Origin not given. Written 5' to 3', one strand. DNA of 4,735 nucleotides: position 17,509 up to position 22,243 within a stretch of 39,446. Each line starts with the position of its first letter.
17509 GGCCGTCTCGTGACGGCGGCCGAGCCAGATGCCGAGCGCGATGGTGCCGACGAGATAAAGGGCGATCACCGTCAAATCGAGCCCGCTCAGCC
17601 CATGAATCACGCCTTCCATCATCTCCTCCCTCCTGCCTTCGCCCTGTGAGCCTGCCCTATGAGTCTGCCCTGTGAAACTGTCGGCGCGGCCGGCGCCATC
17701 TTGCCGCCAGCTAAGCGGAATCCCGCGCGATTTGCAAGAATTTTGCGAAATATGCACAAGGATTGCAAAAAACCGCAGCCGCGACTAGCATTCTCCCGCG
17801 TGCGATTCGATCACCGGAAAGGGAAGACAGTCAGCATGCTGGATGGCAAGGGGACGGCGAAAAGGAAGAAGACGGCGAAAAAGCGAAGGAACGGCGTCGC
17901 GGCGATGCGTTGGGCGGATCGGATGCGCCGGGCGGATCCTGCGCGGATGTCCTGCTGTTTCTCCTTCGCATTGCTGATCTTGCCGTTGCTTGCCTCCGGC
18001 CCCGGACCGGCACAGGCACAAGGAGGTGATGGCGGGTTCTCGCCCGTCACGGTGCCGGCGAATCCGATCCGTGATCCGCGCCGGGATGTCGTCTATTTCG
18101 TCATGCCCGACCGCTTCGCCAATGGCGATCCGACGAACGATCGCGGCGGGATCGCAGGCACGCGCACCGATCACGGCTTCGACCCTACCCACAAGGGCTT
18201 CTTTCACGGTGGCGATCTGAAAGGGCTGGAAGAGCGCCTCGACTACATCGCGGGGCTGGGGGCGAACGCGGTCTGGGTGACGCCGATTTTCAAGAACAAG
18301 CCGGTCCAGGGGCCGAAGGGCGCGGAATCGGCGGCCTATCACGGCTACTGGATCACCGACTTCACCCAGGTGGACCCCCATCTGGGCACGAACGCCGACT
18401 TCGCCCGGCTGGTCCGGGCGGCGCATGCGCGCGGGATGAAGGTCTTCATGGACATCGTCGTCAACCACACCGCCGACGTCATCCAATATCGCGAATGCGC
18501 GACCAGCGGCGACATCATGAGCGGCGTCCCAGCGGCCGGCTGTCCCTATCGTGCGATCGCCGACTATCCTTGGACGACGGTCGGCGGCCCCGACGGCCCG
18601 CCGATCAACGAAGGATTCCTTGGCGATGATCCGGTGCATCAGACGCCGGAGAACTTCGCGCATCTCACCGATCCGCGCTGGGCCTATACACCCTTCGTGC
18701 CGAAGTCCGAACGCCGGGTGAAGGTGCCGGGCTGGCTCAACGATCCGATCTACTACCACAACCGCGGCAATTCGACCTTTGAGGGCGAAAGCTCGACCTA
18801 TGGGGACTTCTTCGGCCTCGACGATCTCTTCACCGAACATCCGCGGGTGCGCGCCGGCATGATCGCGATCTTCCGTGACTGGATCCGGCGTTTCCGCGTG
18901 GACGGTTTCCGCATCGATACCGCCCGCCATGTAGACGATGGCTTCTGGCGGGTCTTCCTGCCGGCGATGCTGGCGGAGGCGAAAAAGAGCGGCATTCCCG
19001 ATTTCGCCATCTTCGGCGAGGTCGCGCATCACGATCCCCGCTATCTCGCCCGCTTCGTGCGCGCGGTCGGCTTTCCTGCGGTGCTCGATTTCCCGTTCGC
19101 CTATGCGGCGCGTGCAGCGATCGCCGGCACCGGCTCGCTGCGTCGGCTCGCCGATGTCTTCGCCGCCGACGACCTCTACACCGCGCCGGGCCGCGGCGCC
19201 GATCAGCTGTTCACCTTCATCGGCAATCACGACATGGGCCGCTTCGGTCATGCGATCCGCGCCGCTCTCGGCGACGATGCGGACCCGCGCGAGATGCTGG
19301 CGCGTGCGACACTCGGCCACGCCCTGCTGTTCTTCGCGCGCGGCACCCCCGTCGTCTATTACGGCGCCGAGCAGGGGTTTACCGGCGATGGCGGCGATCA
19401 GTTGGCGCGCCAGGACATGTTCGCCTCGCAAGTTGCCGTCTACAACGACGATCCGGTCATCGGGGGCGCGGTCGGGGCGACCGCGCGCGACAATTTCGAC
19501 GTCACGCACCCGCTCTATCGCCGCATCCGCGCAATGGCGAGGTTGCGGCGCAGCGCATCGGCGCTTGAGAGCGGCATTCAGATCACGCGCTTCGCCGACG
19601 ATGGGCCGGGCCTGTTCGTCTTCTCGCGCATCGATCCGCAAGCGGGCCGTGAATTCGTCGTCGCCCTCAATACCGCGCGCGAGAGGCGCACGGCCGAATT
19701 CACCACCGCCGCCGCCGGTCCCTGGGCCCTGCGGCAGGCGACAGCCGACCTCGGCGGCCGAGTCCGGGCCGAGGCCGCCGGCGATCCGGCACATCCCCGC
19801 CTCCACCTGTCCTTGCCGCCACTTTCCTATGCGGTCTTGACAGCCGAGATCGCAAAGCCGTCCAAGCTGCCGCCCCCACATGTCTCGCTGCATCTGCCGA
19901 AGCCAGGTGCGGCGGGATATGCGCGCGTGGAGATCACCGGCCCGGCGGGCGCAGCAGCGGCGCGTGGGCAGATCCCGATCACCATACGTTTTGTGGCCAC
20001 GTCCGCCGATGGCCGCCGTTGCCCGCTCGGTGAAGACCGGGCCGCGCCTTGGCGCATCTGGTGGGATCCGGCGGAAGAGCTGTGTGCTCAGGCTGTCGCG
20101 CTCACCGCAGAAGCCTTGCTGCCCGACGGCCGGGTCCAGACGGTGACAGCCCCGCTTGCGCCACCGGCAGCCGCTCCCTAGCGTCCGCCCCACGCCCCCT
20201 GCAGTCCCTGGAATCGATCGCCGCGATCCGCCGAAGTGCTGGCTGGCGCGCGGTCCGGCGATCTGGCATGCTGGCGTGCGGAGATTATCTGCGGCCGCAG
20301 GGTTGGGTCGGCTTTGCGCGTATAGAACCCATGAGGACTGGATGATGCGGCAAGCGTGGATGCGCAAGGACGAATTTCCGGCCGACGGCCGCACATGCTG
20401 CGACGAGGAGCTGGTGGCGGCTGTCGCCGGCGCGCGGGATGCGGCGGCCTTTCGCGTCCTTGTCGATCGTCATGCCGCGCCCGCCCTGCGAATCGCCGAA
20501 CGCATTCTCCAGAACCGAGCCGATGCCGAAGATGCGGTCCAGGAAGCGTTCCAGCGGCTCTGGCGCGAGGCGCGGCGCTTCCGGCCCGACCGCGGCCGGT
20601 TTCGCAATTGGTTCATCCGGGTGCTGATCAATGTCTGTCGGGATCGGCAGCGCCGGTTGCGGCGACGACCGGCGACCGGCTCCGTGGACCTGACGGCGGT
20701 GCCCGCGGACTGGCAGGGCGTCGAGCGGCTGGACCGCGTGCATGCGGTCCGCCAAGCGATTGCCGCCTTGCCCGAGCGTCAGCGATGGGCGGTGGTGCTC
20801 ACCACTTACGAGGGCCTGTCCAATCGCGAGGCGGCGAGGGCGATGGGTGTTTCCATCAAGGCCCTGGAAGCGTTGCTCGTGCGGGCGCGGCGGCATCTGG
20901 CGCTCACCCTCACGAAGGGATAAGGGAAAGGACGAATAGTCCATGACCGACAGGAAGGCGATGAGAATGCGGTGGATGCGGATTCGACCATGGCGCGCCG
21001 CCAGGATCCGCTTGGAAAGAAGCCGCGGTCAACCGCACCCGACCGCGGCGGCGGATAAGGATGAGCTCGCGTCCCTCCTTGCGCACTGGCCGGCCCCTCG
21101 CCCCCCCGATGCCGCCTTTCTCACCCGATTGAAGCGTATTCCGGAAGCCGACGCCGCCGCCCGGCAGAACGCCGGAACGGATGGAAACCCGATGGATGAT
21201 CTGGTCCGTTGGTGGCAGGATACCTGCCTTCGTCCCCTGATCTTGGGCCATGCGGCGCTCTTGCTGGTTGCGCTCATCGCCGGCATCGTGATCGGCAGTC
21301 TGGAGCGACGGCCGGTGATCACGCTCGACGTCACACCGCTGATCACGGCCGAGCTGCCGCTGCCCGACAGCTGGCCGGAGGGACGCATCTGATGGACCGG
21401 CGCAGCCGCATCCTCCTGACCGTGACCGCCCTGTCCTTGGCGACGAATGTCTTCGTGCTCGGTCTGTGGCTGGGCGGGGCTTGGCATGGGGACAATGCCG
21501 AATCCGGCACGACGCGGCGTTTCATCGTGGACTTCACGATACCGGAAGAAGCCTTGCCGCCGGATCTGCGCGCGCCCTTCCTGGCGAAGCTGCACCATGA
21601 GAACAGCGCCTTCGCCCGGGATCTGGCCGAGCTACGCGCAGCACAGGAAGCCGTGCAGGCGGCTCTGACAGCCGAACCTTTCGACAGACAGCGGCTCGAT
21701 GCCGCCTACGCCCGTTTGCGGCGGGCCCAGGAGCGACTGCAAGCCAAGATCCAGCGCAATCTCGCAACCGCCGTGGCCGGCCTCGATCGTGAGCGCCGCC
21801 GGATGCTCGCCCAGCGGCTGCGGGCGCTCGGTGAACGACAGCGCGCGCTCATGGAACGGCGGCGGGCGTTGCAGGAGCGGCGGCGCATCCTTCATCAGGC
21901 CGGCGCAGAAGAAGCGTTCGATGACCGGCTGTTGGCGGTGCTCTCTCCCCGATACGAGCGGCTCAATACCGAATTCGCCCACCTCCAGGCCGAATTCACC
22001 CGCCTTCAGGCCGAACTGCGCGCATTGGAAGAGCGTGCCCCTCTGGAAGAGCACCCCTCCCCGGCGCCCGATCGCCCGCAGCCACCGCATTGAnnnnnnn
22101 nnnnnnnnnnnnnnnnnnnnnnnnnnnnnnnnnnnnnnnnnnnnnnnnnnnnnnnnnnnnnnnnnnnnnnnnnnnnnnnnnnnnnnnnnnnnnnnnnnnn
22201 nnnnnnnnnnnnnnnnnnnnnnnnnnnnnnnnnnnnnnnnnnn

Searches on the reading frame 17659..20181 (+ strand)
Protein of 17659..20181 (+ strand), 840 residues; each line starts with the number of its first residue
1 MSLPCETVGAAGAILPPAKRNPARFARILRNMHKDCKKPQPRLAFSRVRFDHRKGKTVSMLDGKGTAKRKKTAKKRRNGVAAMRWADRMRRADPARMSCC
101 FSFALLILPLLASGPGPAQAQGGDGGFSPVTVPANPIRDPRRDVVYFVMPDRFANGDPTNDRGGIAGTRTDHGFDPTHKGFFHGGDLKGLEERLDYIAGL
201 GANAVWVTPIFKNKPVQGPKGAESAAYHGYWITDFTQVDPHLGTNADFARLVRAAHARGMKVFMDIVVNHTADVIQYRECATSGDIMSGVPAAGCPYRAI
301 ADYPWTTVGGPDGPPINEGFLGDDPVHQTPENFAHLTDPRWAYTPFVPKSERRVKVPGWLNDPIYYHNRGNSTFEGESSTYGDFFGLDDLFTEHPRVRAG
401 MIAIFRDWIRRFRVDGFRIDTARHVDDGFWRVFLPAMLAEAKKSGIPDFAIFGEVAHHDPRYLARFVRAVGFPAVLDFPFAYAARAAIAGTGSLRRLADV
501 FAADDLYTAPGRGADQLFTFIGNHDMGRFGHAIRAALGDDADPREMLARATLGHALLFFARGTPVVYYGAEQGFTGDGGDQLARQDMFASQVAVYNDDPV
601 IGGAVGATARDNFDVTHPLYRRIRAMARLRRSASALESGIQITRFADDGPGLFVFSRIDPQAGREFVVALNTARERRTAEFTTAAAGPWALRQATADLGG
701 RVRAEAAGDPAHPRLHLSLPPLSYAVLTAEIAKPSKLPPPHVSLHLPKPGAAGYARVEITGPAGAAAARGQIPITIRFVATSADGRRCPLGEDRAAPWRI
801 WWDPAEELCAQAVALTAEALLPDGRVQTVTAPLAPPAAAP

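Call 8: search_protein_families(library=pfam, proteins=[window:17659-20181:+])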
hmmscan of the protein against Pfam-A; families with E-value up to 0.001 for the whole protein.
window:17659-20181:+ (840 aa): 1 family
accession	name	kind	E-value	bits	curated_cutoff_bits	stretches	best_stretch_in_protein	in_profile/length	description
PF00128.31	Alpha-amylase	-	3.7e-63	214.7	22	1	147-579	1-367/446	Alpha amylase, catalytic domain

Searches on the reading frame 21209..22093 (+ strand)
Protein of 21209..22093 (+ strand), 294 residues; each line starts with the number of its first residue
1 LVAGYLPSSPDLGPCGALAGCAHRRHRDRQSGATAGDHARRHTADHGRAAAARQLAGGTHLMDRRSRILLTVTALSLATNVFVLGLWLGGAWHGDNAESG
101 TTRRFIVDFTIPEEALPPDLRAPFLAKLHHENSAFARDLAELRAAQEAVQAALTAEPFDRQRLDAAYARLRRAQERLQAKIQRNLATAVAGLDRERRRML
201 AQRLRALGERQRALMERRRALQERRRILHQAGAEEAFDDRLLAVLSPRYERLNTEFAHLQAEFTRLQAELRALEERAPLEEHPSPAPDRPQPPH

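Call 48: search_protein_families(library=pfam, proteins=[window:21209-22093:+])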
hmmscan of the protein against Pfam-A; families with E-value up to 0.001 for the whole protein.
window:21209-22093:+ (294 aa): 2 families
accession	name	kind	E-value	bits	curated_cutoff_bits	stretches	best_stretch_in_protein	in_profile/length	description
PF13801.11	Metal_resist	-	2.1e-16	60.7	29.2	1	75-198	1-124/125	Heavy-metal resistance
PF02183.23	HALZ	-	0.00068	20.2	28.1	0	245-276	10-41/43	Homeobox associated leucine zipper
